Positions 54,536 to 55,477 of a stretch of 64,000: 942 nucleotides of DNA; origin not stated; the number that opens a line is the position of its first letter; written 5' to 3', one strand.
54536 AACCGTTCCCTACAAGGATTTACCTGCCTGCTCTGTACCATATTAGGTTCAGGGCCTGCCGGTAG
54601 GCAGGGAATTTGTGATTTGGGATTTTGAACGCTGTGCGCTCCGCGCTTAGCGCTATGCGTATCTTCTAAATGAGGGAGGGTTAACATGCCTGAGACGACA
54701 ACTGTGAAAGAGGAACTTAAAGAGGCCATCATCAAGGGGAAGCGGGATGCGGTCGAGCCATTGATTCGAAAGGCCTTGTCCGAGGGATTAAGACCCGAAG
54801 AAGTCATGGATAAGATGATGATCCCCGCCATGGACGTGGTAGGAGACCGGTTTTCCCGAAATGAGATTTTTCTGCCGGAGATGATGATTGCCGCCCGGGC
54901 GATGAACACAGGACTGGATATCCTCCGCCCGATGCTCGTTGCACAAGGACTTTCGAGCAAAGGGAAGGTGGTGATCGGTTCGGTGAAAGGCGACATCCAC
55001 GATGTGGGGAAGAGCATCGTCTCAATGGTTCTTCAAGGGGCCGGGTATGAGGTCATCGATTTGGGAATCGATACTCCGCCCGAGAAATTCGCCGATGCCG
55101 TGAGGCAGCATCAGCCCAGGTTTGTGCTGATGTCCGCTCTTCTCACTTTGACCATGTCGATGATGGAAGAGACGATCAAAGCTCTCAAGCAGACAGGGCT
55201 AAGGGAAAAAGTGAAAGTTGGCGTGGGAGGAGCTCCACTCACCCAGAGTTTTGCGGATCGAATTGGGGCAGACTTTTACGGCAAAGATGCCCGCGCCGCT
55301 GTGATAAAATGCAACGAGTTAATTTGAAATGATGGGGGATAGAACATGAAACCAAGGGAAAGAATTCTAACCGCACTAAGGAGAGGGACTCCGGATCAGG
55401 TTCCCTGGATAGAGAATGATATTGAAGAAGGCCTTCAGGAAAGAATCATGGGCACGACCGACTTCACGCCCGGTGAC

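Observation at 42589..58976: Two tandem modules of Liv-type ABC importer + corrinoid protein + URO-D-family methyltransferase sharing one methyl-THF:corrinoid methyltransferase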

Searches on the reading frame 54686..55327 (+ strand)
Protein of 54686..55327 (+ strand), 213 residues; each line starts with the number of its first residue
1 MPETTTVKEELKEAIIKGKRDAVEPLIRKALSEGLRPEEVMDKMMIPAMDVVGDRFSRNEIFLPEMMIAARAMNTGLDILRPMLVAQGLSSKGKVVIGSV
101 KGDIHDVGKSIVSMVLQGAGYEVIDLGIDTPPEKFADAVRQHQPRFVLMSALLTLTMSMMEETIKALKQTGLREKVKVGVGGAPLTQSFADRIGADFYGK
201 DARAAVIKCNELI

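Call 4: search_protein_families(library=pfam, proteins=[window:54686-55327:+])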
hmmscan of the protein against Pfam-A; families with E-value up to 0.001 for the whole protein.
window:54686-55327:+ (213 aa): 2 families
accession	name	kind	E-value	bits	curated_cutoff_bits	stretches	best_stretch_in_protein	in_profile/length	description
PF02310.24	B12-binding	-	1.8e-27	96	32.1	1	93-206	1-120/121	B12 binding domain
PF02607.22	B12-binding_2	-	2e-24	86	23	1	8-80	2-73/74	B12 binding domain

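Call 20: search_protein_families(library=ncbifam, proteins=[window:54686-55327:+], max_evalue=0.001)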
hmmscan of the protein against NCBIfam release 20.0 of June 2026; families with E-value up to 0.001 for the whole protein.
window:54686-55327:+ (213 aa): 15 families
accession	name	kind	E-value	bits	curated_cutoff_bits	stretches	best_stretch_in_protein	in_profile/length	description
NF047996.1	corrin_MtgC_2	exception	3.9e-61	206.2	370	1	9-211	6-208/212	glycine betaine-specific corrinoid protein MtgC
TIGR02370.1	pyl_corrinoid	subfamily_domain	2e-58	197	215.3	1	10-204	1-196/197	methyltransferase cognate corrinoid protein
NF041607.1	dimeth_corrin_MtbC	equivalog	5.6e-58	195.8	350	1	12-212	2-202/203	dimethylamine corrinoid protein MtbC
NF047995.1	corrinoid_MtgC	exception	1.8e-54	184.5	310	1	7-213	4-213/215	glycine betaine-specific corrinoid protein MtgC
TIGR02082.1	metH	equivalog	1.1e-41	142.5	1010.85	1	5-206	644-851/1182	methionine synthase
NF040669.1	MtaC2_Meth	equivalog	7.2e-41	140.3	450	1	7-205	42-238/267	methanol--corrinoid protein MtaC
NF040655.1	MtaC_Meth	equivalog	5.6e-40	137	420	1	9-206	37-231/253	methanol--corrinoid protein MtaC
NF007024.0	PRK09490.1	equivalog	1.9e-33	115.4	1497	1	5-184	659-841/1234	methionine synthase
NF052513.1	TransRegCarH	equivalog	2.8e-17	62.9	400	1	6-198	82-264/274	HTH-type transcriptional repressor CarH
NF002612.0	PRK02261.1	equivalog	3.2e-13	49.4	110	1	92-182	3-92/148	methylaspartate mutase subunit S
TIGR01501.1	MthylAspMutase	equivalog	2.6e-09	36.9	135.8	1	94-182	3-90/134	methylaspartate mutase subunit S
TIGR00640.1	acid_CoA_mut_C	subfamily_domain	1.1e-07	31.9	57.45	1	92-183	2-92/132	methylmalonyl-CoA mutase C-terminal domain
NF040743.1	ornith_mutase_E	equivalog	1.1e-05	23.7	800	1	92-203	595-714/730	D-ornithine 4,5-aminomutase subunit OraE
NF052385.1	Lys_5_6_beta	equivalog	0.00064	19.5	280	0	121-199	139-221/241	lysine 5,6-aminomutase subunit beta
NF006944.0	PRK09426.1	equivalog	0.0007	17.6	876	1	91-184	588-680/721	methylmalonyl-CoA mutase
